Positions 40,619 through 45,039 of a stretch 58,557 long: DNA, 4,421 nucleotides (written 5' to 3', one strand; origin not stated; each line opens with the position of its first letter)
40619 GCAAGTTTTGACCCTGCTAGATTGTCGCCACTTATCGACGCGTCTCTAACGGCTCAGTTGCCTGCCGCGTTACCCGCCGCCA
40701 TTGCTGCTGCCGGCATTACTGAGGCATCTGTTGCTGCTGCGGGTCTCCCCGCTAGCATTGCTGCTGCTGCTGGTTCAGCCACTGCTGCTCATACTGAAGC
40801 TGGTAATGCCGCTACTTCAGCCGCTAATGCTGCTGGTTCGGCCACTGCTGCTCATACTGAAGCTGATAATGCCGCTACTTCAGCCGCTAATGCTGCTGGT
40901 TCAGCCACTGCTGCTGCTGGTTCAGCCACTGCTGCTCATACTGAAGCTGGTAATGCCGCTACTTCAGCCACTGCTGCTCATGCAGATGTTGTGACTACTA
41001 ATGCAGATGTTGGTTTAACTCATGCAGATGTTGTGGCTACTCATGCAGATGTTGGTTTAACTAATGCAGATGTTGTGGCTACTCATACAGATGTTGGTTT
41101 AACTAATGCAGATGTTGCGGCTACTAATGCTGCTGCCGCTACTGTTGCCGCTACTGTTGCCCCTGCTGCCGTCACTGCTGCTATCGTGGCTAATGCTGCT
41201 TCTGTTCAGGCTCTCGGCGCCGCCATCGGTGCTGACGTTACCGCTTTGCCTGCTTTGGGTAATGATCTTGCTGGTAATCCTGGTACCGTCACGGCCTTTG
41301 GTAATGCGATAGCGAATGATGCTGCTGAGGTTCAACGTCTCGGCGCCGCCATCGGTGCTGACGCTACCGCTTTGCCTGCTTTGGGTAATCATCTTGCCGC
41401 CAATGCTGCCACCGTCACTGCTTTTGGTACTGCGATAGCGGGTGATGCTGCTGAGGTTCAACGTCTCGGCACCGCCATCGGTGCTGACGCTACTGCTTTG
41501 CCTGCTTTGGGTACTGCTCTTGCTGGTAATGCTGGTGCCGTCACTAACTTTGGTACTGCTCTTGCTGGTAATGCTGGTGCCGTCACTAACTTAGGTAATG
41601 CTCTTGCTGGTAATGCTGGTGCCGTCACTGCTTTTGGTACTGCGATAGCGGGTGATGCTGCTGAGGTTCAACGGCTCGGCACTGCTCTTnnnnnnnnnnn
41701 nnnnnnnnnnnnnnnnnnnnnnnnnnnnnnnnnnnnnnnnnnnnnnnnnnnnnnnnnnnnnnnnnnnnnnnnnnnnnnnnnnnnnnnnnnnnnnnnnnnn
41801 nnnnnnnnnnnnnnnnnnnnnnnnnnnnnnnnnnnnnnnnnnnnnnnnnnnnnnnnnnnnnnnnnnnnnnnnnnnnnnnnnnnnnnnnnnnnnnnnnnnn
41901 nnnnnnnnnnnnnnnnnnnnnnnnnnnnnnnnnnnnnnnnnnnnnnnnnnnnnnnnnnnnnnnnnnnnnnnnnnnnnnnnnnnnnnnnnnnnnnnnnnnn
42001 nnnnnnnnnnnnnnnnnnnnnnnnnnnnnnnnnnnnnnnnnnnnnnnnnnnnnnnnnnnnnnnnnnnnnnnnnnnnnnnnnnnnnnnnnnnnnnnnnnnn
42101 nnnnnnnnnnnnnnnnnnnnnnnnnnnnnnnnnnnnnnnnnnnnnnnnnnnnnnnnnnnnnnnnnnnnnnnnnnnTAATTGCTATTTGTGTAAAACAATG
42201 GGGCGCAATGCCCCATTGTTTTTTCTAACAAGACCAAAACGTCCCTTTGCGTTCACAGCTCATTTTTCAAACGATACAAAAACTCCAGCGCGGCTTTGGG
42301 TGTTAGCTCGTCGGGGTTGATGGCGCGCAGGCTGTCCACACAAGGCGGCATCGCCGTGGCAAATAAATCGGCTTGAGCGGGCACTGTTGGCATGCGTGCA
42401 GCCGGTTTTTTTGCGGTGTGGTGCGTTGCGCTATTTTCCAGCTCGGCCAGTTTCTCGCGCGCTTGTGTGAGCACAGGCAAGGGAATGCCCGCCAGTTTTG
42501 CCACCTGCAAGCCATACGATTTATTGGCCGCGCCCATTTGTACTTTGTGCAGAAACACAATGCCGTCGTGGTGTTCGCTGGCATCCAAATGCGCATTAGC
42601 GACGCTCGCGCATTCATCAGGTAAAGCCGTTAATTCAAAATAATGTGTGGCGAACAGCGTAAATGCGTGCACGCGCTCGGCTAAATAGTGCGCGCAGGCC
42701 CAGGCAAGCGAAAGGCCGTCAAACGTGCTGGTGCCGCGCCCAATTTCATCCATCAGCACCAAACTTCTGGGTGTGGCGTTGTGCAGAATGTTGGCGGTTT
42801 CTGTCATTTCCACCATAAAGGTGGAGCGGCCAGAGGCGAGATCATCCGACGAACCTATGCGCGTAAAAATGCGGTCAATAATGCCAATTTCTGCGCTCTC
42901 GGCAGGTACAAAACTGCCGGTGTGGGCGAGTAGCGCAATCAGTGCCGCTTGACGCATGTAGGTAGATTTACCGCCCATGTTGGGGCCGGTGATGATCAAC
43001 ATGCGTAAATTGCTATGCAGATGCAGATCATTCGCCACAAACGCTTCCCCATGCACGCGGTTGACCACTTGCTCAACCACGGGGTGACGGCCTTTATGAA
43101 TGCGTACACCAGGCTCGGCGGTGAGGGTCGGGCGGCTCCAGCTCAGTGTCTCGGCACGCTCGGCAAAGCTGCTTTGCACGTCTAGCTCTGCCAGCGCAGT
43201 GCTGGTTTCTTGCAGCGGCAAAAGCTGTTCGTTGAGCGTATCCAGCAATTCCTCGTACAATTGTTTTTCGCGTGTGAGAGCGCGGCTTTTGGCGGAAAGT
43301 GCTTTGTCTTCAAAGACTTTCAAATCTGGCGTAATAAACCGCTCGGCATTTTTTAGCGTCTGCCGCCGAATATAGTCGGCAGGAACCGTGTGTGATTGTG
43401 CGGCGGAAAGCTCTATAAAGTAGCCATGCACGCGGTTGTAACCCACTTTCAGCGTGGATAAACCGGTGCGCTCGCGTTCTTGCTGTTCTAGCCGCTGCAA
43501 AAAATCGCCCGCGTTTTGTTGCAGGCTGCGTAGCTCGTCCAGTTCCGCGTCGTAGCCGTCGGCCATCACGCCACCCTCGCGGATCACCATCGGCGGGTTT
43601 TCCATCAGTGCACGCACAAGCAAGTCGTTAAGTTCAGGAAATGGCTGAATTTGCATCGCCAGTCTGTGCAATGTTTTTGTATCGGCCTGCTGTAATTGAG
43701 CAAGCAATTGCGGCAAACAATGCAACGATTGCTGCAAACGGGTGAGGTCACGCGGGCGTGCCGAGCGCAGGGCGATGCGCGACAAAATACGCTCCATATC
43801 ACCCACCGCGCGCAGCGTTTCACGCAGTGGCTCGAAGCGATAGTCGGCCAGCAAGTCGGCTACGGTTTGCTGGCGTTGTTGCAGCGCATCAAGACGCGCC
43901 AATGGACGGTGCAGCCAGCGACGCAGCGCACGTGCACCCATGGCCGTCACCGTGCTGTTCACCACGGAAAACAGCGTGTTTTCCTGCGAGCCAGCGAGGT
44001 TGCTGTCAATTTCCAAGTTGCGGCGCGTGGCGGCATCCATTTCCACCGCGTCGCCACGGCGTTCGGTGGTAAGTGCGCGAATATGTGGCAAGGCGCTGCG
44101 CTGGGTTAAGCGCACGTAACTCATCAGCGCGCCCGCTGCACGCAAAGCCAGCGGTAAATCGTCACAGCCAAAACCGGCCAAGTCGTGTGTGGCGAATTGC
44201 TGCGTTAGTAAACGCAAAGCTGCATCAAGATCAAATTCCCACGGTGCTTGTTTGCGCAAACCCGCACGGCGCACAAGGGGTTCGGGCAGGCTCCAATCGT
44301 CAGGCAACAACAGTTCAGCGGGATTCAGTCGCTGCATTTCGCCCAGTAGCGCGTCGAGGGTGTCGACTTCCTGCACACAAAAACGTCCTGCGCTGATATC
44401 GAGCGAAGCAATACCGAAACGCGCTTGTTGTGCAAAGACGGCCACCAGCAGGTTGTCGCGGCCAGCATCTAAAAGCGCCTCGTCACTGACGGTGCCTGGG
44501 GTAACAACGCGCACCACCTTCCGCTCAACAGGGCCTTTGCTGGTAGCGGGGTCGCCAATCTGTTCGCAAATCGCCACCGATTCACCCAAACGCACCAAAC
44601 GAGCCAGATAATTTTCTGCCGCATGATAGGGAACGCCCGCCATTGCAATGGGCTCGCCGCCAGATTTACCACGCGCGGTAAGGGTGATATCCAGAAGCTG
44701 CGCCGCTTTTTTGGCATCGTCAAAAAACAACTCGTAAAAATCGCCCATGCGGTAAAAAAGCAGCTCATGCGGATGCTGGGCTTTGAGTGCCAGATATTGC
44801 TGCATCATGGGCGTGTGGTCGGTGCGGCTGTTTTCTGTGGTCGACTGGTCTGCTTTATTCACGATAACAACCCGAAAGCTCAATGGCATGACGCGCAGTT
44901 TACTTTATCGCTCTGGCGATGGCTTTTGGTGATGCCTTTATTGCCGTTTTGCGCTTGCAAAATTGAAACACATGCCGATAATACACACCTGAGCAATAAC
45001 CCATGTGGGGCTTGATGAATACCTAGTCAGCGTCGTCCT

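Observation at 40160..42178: Orphan secreted protein built from three nested, in-frame tandem-repeat families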

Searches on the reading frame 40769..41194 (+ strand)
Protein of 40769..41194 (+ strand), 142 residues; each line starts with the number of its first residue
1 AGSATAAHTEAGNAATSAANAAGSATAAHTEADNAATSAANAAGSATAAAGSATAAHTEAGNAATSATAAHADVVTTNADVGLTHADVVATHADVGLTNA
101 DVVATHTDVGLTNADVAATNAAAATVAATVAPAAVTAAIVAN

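Call 56: search_dna_similar(query=window:40769-41194:+, collection=phages, mode=protein, max_evalue=0.001, max_rows=20)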
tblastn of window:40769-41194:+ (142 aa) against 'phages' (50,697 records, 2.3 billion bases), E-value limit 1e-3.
No match.

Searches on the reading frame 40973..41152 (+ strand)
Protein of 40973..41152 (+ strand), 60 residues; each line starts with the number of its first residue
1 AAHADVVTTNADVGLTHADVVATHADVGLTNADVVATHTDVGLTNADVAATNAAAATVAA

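Call 72: find_related_loci(query=window:40973-41152:+, collection=viral_contigs, flank=6000)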
Query seq(60 aa) (60 aa) in viral_contigs; peptide patterns used: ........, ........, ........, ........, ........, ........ (x = any residue, [..] = any of these).
72 stretches matched a pattern; 11 encode a relative of the query (tblastn E <= 1e-3); 11 distinct loci.
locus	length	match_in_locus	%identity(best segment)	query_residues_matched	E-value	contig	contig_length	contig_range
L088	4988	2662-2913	78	3-53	2e-18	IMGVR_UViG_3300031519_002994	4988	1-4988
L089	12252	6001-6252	69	3-60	1e-14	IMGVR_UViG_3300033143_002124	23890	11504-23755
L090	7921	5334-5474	68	3-51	1e-13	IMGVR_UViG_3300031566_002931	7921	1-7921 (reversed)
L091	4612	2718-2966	58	1-60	2e-13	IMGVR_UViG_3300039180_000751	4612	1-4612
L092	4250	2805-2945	70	5-51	1e-12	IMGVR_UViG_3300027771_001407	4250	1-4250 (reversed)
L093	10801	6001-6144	69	3-53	3e-11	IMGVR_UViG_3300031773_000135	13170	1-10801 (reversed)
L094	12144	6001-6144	69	3-53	3e-11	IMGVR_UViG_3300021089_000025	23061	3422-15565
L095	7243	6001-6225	63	1-53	1e-10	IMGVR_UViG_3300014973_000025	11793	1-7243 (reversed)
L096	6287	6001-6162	65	5-58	3e-9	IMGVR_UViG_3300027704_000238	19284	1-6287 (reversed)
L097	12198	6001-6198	63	1-53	1e-7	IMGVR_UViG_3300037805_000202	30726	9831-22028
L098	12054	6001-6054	89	10-27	5e-6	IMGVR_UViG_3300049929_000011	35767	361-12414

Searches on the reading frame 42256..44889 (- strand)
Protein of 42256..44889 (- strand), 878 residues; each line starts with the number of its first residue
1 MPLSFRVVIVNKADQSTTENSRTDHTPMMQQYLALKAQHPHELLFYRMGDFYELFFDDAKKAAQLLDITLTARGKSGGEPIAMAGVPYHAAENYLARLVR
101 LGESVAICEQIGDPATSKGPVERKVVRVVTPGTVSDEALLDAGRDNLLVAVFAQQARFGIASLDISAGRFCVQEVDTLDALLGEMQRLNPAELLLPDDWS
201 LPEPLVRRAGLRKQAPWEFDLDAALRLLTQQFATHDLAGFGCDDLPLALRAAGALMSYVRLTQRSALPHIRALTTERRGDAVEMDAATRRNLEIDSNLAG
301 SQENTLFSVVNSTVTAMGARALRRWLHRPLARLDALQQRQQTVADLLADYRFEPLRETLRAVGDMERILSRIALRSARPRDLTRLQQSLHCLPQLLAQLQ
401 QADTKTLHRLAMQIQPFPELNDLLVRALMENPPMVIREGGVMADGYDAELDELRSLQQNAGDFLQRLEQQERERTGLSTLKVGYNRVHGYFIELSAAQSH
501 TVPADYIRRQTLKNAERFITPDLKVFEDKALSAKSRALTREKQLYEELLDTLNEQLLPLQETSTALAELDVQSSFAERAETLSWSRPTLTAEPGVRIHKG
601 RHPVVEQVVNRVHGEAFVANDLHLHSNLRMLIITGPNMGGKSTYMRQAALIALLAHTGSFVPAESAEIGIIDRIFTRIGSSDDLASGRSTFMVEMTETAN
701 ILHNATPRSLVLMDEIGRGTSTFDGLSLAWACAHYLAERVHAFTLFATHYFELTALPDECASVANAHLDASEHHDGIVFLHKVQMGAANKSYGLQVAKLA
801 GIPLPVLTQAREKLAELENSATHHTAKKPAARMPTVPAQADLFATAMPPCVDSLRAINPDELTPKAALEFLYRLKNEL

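Call 11: find_related_loci(query=window:42256-44889:-, collection=genome_contigs, flank=6000)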
Query window:42256-44889:- (878 aa) in genome_contigs; peptide patterns used: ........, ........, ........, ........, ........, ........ (x = any residue, [..] = any of these).
600 stretches matched a pattern (row limit reached: there are more); 598 encode a relative of the query (tblastn E <= 1e-3); the best 80 are kept; 80 distinct loci.
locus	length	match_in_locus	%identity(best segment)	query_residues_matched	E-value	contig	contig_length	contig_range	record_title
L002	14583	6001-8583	65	11-878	0e+0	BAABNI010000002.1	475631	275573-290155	MAG: Candidatus Pelagadaptatus aseana SJ0813 DNA, sequence02, whole genome shotgun sequence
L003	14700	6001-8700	63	5-878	0e+0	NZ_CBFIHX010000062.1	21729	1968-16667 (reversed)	MAG: Pseudomaricurvus sp. isolate Co_bin_76_indper Co_bin_76_indper_c62, whole genome shotgun sequence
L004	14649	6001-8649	65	5-878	0e+0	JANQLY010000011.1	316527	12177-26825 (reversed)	MAG: Pseudomonadales bacterium isolate PL25a_bin.76 k99_2911055, whole genome shotgun sequence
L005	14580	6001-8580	62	5-875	0e+0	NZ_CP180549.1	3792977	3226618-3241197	Neptuniibacter sp. QD57_21 chromosome, complete genome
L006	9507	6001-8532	64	25-875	0e+0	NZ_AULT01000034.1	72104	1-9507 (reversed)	Oceanospirillum beijerinckii DSM 7166 H579DRAFT_scaffold00027.27_C, whole genome shotgun sequence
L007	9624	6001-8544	64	23-875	0e+0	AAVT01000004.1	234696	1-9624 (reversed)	Marine gamma proteobacterium HTCC2143 1100111000171, whole genome shotgun sequence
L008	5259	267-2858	64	6-876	0e+0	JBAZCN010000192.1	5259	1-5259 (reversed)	MAG: Porticoccaceae bacterium isolate SO_2017_LW2_71 scaffold_33482_c1_LW138R_2017, whole genome shotgun sequence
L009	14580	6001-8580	64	25-875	0e+0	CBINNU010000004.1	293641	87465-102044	MAG TPA_asm: uncultured Cellvibrio sp. isolate SRR16817062_concoct_63 genome assembly, contig: ERZ27393189.11, whole gen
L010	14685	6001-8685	60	2-878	0e+0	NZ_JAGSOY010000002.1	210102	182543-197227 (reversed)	Zooshikella harenae strain WH53 2, whole genome shotgun sequence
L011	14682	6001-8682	61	2-878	0e+0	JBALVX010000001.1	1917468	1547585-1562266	MAG: Porticoccaceae bacterium isolate 6NakV-02 NODE_1_length_1917468_cov_349.801702, whole genome shotgun sequence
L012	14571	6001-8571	62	18-877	0e+0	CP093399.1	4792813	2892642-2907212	MAG: Oceanospirillales bacterium isolate MAG-10 chromosome, complete genome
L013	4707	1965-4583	62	13-875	0e+0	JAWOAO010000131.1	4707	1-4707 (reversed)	MAG: Marinobacter sp. isolate BLK2-1.bin.180 k191_1010842, whole genome shotgun sequence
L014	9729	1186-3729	62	23-876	0e+0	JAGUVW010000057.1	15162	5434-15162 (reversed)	MAG: Pseudomonadales bacterium isolate DeMMO5_2 c_000000025209, whole genome shotgun sequence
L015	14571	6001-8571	61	12-877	0e+0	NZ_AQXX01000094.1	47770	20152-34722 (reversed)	Hahella ganghwensis DSM 17046 F566DRAFT_scaffold00051.51_C, whole genome shotgun sequence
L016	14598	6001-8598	63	20-878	0e+0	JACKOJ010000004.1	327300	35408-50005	MAG: Pseudomonadales bacterium isolate HK-STAS-PROT-167 HK-STAS-PROT-167_4, whole genome shotgun sequence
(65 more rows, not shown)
